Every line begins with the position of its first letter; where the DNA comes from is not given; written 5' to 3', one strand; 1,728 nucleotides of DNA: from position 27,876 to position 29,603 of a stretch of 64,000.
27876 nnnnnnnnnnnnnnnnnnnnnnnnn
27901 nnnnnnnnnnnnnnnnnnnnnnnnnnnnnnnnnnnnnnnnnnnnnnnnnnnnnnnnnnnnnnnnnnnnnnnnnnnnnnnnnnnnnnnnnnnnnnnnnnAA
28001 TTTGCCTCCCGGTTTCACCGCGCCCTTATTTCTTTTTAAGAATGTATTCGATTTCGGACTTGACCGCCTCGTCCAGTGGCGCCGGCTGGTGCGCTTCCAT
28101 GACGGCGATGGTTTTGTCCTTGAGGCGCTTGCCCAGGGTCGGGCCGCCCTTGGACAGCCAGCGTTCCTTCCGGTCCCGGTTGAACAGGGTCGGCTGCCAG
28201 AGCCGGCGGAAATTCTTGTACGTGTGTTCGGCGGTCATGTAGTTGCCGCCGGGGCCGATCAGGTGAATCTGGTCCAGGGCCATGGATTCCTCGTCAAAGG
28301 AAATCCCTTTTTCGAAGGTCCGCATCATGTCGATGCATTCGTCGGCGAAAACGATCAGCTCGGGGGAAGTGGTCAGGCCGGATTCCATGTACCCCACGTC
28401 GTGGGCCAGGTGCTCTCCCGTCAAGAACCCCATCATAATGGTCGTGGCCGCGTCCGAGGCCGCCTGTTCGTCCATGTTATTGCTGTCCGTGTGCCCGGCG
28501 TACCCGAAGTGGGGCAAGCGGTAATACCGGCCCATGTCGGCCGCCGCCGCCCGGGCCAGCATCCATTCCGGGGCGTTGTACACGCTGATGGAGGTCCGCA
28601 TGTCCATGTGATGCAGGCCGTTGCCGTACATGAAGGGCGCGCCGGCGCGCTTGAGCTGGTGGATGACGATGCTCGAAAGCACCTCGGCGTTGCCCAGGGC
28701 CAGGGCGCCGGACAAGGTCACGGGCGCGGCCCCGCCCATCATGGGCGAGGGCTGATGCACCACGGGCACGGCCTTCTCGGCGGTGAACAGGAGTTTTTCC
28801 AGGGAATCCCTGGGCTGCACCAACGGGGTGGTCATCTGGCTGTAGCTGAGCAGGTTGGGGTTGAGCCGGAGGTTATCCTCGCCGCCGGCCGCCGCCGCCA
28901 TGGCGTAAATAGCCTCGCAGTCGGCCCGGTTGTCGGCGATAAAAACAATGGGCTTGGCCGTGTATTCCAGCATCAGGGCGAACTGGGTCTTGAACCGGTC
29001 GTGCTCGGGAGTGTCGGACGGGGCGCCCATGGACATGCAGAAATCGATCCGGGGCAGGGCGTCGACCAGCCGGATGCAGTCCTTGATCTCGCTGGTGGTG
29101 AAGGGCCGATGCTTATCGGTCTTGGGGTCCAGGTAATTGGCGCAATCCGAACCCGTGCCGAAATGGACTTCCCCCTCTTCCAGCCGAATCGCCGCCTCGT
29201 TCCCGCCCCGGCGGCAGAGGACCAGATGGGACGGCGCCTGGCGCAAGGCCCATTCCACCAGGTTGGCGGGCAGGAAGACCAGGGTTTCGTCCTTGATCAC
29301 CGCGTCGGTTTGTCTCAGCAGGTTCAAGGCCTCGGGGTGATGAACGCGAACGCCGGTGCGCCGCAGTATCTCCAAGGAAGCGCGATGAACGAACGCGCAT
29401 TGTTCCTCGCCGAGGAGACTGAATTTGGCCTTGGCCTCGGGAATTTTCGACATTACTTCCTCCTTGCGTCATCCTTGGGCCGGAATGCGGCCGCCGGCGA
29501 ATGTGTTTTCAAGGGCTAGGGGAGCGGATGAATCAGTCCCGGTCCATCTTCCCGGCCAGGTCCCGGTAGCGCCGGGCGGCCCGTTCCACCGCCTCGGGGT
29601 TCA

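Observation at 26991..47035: Corrinoid/MttB methyl-transfer machinery interleaved with a THF-dependent histidine-utilisation set: candidate pathway for an N-methylated histidine-type betaine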

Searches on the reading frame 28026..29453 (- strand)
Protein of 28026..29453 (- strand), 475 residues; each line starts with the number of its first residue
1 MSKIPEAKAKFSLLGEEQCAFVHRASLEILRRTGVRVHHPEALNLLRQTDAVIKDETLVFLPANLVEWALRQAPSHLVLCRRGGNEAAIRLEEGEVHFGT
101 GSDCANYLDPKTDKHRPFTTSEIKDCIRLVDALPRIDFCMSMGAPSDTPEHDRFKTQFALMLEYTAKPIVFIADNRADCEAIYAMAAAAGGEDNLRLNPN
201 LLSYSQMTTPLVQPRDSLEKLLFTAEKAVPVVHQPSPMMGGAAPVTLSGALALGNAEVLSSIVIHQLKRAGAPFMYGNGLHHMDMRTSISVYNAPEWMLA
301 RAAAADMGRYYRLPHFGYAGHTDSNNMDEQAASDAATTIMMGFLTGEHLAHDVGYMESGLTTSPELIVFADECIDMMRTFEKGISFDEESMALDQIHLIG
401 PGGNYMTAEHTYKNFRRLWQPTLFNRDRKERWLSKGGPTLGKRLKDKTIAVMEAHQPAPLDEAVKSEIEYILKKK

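Call 3: search_protein_families(library=pfam, proteins=[window:28026-29453:-])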
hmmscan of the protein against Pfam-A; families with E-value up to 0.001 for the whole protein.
window:28026-29453:- (475 aa): 1 family
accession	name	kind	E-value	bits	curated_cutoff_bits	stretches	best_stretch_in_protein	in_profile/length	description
PF06253.16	MTTB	-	5.6e-82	275.8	25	1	6-474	26-495/500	Trimethylamine methyltransferase (MTTB)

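Call 18: search_solved_structures(query=window:28026-29453:-, show_alignments=1)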
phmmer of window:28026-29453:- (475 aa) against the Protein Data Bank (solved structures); distinct sequences matched with E-value up to 0.001: 5.
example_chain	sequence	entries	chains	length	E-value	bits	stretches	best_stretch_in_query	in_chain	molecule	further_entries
9yce_A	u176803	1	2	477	9.9e-50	172.9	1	10-469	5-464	Glycine betaine methyltransferase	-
2qne_A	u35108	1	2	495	1e-49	172.9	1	9-469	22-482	Putative methyltransferase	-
7xcm_A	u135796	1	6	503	6e-46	160.4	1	12-473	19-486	Trimethylamine methyltransferase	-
7xcl_A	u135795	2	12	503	6.4e-46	160.4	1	12-473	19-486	Trimethylamine methyltransferase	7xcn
4yyc_A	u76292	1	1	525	2.7e-34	122.1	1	10-474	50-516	Putative trimethylamine methyltransferase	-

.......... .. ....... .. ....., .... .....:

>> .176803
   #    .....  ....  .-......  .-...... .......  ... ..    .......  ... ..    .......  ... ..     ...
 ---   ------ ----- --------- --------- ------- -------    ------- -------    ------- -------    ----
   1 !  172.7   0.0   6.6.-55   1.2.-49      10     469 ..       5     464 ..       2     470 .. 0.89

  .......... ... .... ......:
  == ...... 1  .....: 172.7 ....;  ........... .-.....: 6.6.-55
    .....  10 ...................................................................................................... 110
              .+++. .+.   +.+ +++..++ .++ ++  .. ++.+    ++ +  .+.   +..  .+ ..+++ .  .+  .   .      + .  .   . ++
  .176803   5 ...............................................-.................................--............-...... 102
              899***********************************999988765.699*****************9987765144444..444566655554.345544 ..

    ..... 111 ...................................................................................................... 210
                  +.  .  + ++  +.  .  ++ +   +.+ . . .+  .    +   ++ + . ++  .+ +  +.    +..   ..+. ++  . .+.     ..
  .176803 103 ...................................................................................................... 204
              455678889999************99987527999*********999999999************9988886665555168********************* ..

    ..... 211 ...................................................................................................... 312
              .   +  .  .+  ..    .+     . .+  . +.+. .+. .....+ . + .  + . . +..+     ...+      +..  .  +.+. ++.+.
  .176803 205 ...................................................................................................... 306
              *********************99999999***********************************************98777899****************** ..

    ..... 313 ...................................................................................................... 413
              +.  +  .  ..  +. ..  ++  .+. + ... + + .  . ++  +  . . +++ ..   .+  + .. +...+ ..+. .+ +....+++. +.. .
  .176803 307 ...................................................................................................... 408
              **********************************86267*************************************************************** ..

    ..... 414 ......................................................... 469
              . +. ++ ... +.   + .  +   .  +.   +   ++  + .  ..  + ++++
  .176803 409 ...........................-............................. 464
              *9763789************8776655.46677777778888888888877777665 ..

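Call 21: search_protein_families(library=ncbifam, proteins=[window:28026-29453:-], max_evalue=0.00001)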
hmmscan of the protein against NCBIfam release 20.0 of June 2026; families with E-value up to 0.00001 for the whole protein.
window:28026-29453:- (475 aa): 1 family
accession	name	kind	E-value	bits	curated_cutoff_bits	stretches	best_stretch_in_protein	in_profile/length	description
TIGR02369.2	trimeth_pyl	equivalog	4.5e-104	348.6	525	1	10-474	2-467/469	[trimethylamine--corrinoid protein] Co-methyltransferase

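Call 72: find_related_loci(query=window:28026-29453:-, collection=metagenome_contigs, flank=9000)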
Query window:28026-29453:- (475 aa) in metagenome_contigs; peptide patterns used: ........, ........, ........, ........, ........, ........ (x = any residue, [..] = any of these).
39 stretches matched a pattern; 23 encode a relative of the query (tblastn E <= 1e-3); 23 distinct loci.
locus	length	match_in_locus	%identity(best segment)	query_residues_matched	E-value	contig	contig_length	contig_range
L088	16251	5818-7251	58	5-475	0e+0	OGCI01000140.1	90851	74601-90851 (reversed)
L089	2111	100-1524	55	1-474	0e+0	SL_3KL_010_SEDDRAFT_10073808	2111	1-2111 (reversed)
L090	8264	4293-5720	55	1-475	5e-180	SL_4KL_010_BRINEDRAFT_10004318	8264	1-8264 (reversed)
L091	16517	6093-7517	56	1-474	5e-179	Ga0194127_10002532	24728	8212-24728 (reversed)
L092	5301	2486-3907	56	1-473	0e+0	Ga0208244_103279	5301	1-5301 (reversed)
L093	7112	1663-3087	54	1-474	7e-178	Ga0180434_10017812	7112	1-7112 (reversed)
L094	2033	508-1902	42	11-474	2e-127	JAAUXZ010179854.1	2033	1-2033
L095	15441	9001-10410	43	6-474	5e-114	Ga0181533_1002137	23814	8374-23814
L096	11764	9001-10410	43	6-474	5e-114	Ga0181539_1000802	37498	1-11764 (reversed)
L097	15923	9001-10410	41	7-475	2e-112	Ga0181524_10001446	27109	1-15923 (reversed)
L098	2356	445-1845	41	10-475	3e-116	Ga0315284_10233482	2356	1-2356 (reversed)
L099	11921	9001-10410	41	7-475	2e-110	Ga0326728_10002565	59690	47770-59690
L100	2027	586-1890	43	7-440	4e-115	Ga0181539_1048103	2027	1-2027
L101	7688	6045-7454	40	7-475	1e-108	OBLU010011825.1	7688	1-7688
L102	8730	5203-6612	40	7-475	4e-108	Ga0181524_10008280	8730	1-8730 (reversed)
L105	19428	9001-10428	55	1-475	9e-180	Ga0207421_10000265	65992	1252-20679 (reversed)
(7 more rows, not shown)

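Call 77: search_protein_families(library=pfam, proteins=[L105:10576-12849:+, L105:12846-13703:+, L105:13687-14193:+, L105:16073-16705:+, L105:16918-17691:+, L105:18188-19390:+, L091:4641-6017:+, L091:12786-13910:+, L091:15446-16072:+], max_evalue=0.001)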
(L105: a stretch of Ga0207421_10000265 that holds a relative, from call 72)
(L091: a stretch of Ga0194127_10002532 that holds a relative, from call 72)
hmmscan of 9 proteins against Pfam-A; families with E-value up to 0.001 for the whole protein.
L105:10576-12849:+ (757 aa): 3 families
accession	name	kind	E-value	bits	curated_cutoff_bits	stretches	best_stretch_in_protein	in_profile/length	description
PF02738.23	MoCoBD_1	-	2.8e-70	236.6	27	1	150-394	2-244/244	Molybdopterin cofactor-binding domain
PF20256.3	MoCoBD_2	-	2.6e-62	211.3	27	1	427-691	10-283/283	Molybdopterin cofactor-binding domain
PF01315.27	Ald_Xan_dh_C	-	8e-31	107.1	31.3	1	28-133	1-110/110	Aldehyde oxidase and xanthine dehydrogenase, a/b hammerhead domain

L105:12846-13703:+ (285 aa): 3 families
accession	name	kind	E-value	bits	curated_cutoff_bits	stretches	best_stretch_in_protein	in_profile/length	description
PF00941.27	FAD_binding_5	-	1e-35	123.5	27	1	2-161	4-164/170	FAD binding domain in molybdopterin dehydrogenase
PF03450.22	CO_deh_flav_C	-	1.2e-17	64.3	25.5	1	176-275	3-101/102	CO dehydrogenase flavoprotein C-terminal domain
PF01565.28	FAD_binding_4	-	0.00082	19.5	26.4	0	7-112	11-110/139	FAD binding domain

L105:13687-14193:+ (168 aa): 2 families
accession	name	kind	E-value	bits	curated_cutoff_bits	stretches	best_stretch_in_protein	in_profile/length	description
PF01799.25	Fer2_2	-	2.6e-31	108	30.3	1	84-156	1-74/75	[2Fe-2S] binding domain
PF00111.32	Fer2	-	1.4e-07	31.8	21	1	17-67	2-52/77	2Fe-2S iron-sulfur cluster binding domain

L105:16073-16705:+ (210 aa): 1 family
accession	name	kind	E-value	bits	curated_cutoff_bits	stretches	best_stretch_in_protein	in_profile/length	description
PF04961.17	FTCD_C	-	2.8e-56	190.6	24.5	1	6-186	1-181/182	Formiminotransferase-cyclodeaminase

L105:16918-17691:+ (257 aa): 7 families
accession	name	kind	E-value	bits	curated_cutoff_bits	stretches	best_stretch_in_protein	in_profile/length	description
PF12146.15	Hydrolase_4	-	2.4e-24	86.4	27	2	58-164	7-113/239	Serine aminopeptidase, S33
PF00561.26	Abhydrolase_1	-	2.5e-12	47.4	25.8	2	56-160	1-102/245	alpha/beta hydrolase fold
PF12697.13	Abhydrolase_6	-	2.9e-06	28.5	26.3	0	59-167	2-94/217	Alpha/beta hydrolase family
PF00326.27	Peptidase_S9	-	4.1e-05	23.6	22.6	1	80-235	12-187/213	Prolyl oligopeptidase family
PF02230.22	Abhydrolase_2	-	0.00015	22.1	23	0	132-254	110-213/217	Phospholipase/Carboxylesterase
PF20434.5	BD-FAE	-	0.00066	19.7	26.8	0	195-220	190-215/215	BD-FAE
PF02129.25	Peptidase_S15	-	0.00067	19.9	23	0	78-166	47-134/262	X-Pro dipeptidyl-peptidase (S15 family)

L105:18188-19390:+ (400 aa): 1 family
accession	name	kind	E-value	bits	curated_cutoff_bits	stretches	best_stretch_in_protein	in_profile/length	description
PF07690.21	MFS_1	-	9.9e-40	136.9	33.4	2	22-301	8-289/347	Major Facilitator Superfamily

L091:4641-6017:+ (458 aa): 2 families
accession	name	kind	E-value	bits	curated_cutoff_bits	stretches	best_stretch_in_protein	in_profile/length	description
PF03972.19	MmgE_PrpD_N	-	3e-49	167.9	32.1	1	22-246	2-225/244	MmgE/PrpD N-terminal domain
PF19305.4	MmgE_PrpD_C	-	4.3e-29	102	32.1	1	272-442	1-172/173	MmgE/PrpD C-terminal domain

L091:12786-13910:+ (374 aa): 3 families
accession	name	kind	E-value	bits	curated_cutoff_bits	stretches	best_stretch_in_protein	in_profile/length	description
PF02317.23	Octopine_DH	-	1.1e-16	61.7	30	1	195-336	2-146/150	NAD/NADP octopine/nopaline dehydrogenase, alpha-helical domain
PF01210.29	NAD_Gly3P_dh_N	-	2.2e-06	28.2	23.1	1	10-117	1-102/158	NAD-dependent glycerol-3-phosphate dehydrogenase N-terminus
PF02558.23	ApbA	-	0.00038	20.5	22.2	1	11-116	1-98/150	Ketopantoate reductase PanE/ApbA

L091:15446-16072:+ (208 aa): 1 family
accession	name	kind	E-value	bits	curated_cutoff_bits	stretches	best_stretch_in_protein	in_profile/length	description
PF04961.17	FTCD_C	-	9.4e-59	198.6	24.5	1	6-185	1-180/182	Formiminotransferase-cyclodeaminase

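Call 88: find_homologous_proteins(query=L105:1393-2850:+, max_evalue=1e-80)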
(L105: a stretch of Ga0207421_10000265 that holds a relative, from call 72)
Query L105:1393-2850:+ (485 aa): 1065 proteins with E <= 1e-80 among 8000 candidates; the best 120 are listed.
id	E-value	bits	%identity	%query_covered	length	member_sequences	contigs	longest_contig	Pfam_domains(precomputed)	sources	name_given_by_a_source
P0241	0.0e+0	1115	100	100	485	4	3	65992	PF06253.17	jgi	-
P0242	3.6e-276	935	82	99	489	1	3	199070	PF06253.17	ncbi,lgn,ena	-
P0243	1.6e-273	926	82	99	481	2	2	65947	PF06253.17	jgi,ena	-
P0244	1.1e-269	913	80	99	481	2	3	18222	PF06253.17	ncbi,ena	-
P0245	3.1e-269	912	79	99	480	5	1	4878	PF06253.17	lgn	-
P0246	1.8e-267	906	81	99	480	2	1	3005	PF06253.17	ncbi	-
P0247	3.7e-266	902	79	99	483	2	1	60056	PF06253.17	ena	-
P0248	4.1e-266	902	80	99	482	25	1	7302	PF06253.17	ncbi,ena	-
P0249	3.1e-265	899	78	99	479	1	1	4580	PF06253.17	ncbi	-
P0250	4.0e-265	898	79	99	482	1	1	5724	PF06253.17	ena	-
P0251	4.4e-264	895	79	98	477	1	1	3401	PF06253.17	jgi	jgi:trimethylamine--corrinoid protein Co-methyltransferase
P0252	1.2e-263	893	79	98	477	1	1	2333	PF06253.17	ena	-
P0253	3.7e-262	888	78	98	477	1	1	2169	PF06253.17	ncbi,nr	ncbi:MAG: trimethylamine methyltransferase family protein [Dethiobacteria bacterium]|nr:trimethylami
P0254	4.1e-262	888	78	98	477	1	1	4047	PF06253.17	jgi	jgi:trimethylamine---corrinoid protein Co-methyltransferase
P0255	4.4e-262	888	78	98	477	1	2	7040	PF06253.17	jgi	jgi:trimethylamine---corrinoid protein Co-methyltransferase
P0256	8.3e-262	887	78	99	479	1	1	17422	PF06253.17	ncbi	-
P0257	1.3e-261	887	78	98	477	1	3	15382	PF06253.17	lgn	-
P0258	2.1e-261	886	78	98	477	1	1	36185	PF06253.17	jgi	jgi:trimethylamine---corrinoid protein Co-methyltransferase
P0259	2.5e-261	886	78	98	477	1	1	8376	PF06253.17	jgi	-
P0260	4.4e-261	885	78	98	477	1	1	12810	PF06253.17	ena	-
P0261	8.6e-261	884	78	98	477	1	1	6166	PF06253.17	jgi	jgi:trimethylamine---corrinoid protein Co-methyltransferase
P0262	8.6e-261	884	78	98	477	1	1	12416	PF06253.17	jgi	jgi:trimethylamine---corrinoid protein Co-methyltransferase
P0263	1.6e-260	883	77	99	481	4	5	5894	PF06253.17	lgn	-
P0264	1.6e-260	883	78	98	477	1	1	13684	PF06253.17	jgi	jgi:trimethylamine---corrinoid protein Co-methyltransferase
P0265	1.6e-260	883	78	98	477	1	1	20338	PF06253.17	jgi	-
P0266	3.2e-260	882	77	98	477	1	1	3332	PF06253.17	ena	-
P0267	5.8e-258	875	76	100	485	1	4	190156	PF06253.17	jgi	jgi:trimethylamine---corrinoid protein Co-methyltransferase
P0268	3.3e-257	872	78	99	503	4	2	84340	PF06253.17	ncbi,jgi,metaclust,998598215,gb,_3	metaclust:\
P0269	2.6e-256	869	75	99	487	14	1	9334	PF06253.17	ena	-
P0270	3.6e-256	869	76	100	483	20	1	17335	PF06253.17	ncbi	-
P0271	4.6e-255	865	75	100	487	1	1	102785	PF06253.17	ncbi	-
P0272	6.5e-255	865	76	99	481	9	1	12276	PF06253.17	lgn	-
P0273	3.1e-252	856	75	99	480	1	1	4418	PF06253.17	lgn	-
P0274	7.4e-252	854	74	99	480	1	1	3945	PF06253.17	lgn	-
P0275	1.1e-251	854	76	99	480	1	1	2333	PF06253.17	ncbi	-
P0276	3.0e-251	852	75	98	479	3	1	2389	PF06253.17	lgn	-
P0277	3.8e-251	852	75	99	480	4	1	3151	PF06253.17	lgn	-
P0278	1.4e-250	850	74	99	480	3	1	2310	PF06253.17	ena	-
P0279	7.5e-250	848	73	100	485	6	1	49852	PF06253.17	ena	-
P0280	7.8e-250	848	74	99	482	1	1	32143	PF06253.17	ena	-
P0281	9.9e-250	847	75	99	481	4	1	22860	PF06253.17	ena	-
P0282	2.6e-249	846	74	99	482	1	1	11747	PF06253.17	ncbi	-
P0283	3.5e-249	846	74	99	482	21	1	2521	PF06253.17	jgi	-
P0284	1.0e-248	844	74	99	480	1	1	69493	PF06253.17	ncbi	-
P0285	1.5e-248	844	74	99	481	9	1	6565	PF06253.17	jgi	jgi:trimethylamine---corrinoid protein Co-methyltransferase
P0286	2.0e-247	840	73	99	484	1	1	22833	PF06253.17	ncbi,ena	-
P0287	4.7e-247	839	74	99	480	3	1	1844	PF06253.17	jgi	jgi:trimethylamine---corrinoid protein Co-methyltransferase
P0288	2.5e-245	833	72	99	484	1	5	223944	PF06253.17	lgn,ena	-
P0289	5.3e-245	832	72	99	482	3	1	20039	PF06253.17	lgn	-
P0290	7.0e-242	822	72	99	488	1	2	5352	PF06253.17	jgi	-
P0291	1.0e-241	821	74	96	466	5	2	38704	PF06253.17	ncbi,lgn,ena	-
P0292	1.5e-239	814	75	95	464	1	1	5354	PF06253.17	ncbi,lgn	-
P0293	8.1e-236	802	72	99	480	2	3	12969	PF06253.17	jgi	jgi:trimethylamine---corrinoid protein Co-methyltransferase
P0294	1.2e-235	801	72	99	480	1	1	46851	PF06253.17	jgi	jgi:trimethylamine---corrinoid protein Co-methyltransferase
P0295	1.6e-235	801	72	99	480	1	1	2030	PF06253.17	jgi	jgi:trimethylamine---corrinoid protein Co-methyltransferase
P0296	3.0e-235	800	72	98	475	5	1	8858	PF06253.17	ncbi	ncbi:MAG: trimethylamine methyltransferase family protein [Dethiobacteria bacterium]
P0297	6.6e-235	799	71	99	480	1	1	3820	PF06253.17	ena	-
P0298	1.3e-233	794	71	99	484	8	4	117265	PF06253.17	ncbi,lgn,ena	-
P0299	1.0e-230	785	72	95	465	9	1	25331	PF06253.17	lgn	-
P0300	4.2e-227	773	69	96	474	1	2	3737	PF06253.17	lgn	-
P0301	3.3e-224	763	69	98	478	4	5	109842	PF06253.17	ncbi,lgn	-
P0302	3.5e-223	760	70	94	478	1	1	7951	PF06253.17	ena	-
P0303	1.7e-222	758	68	98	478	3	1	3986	PF06253.17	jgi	-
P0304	2.4e-217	741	72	89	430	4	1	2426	PF06253.17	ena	-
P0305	5.0e-214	730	70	90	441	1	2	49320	PF06253.17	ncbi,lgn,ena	-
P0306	9.4e-210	716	64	98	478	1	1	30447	PF06253.17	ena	-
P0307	7.9e-207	706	63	99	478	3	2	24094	PF06253.17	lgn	-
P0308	2.3e-201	688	60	98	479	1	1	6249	PF06253.17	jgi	-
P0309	1.1e-199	682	62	99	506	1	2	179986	PF06253.17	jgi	jgi:trimethylamine--corrinoid protein Co-methyltransferase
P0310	1.6e-199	682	61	99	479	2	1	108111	PF06253.17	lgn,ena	-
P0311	2.1e-199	682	61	99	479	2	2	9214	PF06253.17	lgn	-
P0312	6.5e-199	680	59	99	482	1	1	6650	PF06253.17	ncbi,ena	-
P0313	8.1e-198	676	61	98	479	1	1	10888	PF06253.17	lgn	-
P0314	9.1e-196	670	60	99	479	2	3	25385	PF06253.17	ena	-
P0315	6.4e-195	667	61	99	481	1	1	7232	PF06253.17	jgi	-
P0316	2.1e-190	652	59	98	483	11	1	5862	PF06253.17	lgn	-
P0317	2.6e-190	652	60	93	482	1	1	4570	PF06253.17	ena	-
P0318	6.3e-189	647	59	98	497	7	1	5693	PF06253.17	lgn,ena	-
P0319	2.1e-187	642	57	98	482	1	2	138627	PF06253.17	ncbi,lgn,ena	-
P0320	1.4e-186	639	58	99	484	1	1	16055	PF06253.17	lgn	-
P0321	2.0e-186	639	59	98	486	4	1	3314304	PF06253.17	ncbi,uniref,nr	ncbi:trimethylamine methyltransferase family protein [Zhaonella formicivorans]|uniref:trimethylamine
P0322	7.8e-186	637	57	98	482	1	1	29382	PF06253.17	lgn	-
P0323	1.2e-184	633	58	98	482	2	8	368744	PF06253.17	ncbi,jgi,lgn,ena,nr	ncbi:MAG: trimethylamine methyltransferase [Desulfitibacter sp. BRH_c19]|nr:MAG: trimethylamine meth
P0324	1.4e-184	633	57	98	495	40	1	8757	PF06253.17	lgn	-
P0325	1.6e-184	632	60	93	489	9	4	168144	PF06253.17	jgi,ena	jgi:trimethylamine--corrinoid protein Co-methyltransferase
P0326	8.0e-184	630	60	92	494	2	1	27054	PF06253.17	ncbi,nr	ncbi:MAG: trimethylamine methyltransferase family protein [Desulfosporosinus sp.]|nr:trimethylamine 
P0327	2.5e-183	629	60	93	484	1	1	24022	PF06253.17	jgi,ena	-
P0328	4.4e-183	628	58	98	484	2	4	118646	PF06253.17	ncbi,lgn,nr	ncbi:MAG: trimethylamine methyltransferase family protein [Desulfosporosinus sp.]|nr:trimethylamine 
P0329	1.5e-182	626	58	96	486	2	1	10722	PF06253.17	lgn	-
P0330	2.3e-182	625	57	98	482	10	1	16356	PF06253.17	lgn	-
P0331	2.7e-182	625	59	94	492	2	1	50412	PF06253.17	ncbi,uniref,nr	ncbi:trimethylamine methyltransferase family protein [Desulfosporosinus sp. PR]|uniref:trimethylamin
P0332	3.4e-182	625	60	92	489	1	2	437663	PF06253.17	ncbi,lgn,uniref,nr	ncbi:trimethylamine methyltransferase family protein [Desulfosporosinus shakirovi]|uniref:trimethyla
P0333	7.2e-182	624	59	93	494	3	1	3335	PF06253.17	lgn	-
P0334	1.0e-181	623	57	98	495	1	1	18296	PF06253.17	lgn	-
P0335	1.1e-181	623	59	93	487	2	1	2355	PF06253.17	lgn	-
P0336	4.4e-181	621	58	93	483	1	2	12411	PF06253.17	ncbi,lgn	-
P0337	5.7e-181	621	56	99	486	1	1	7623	PF06253.17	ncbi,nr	ncbi:MAG: trimethylamine methyltransferase family protein [Bacillota bacterium]|nr:trimethylamine me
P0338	6.5e-181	621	60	92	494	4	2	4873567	PF06253.17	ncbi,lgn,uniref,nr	ncbi:trimethylamine methyltransferase family protein [Desulfosporosinus meridiei]|uniref:Trimethylam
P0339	1.0e-180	620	59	93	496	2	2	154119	PF06253.17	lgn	-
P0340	1.2e-180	620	58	93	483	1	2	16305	PF06253.17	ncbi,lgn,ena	-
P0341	2.5e-180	619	58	93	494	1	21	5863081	PF06253.17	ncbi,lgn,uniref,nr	ncbi:trimethylamine:corrinoid methyltransferase [Desulfosporosinus orientis DSM 765]|uniref:Trimethy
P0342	3.4e-180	618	60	92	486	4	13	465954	PF06253.17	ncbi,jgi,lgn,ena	ncbi:MAG: trimethylamine methyltransferase family protein [Bacillota bacterium]|jgi:trimethylamine--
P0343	3.6e-180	618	59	93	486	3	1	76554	PF06253.17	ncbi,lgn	ncbi:MAG: trimethylamine methyltransferase family protein [Dehalobacterium sp.]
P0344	3.6e-180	618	58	93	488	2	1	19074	PF06253.17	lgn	-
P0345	4.2e-180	618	56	99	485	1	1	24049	PF06253.17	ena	-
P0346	4.7e-180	618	59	94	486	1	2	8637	PF06253.17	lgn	-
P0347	2.2e-179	616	58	93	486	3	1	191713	PF06253.17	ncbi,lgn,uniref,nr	ncbi:trimethylamine methyltransferase family protein [Desulfurispora thermophila]|uniref:trimethylam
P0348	3.0e-179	615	60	92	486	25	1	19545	PF06253.17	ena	-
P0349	3.1e-179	615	59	94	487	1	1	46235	PF06253.17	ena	-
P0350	6.1e-179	614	59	92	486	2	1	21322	PF06253.17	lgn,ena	-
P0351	1.0e-178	613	59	93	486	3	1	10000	PF06253.17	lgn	-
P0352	1.0e-178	613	60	92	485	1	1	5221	PF06253.17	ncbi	-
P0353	1.1e-178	613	59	93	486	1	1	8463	PF06253.17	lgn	-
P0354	5.3e-178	611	55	98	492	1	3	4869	PF06253.17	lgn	-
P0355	4.1e-177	608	58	93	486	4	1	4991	PF06253.17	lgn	-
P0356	6.9e-177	607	57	96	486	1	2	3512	PF06253.17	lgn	-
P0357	8.4e-177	607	59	93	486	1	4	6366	PF06253.17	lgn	-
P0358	9.1e-177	607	55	99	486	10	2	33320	PF06253.17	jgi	jgi:trimethylamine--corrinoid protein Co-methyltransferase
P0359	3.4e-176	605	56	93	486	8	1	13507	PF06253.17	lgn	-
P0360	3.9e-176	605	56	96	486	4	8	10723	PF06253.17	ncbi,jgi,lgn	jgi:trimethylamine--corrinoid protein Co-methyltransferase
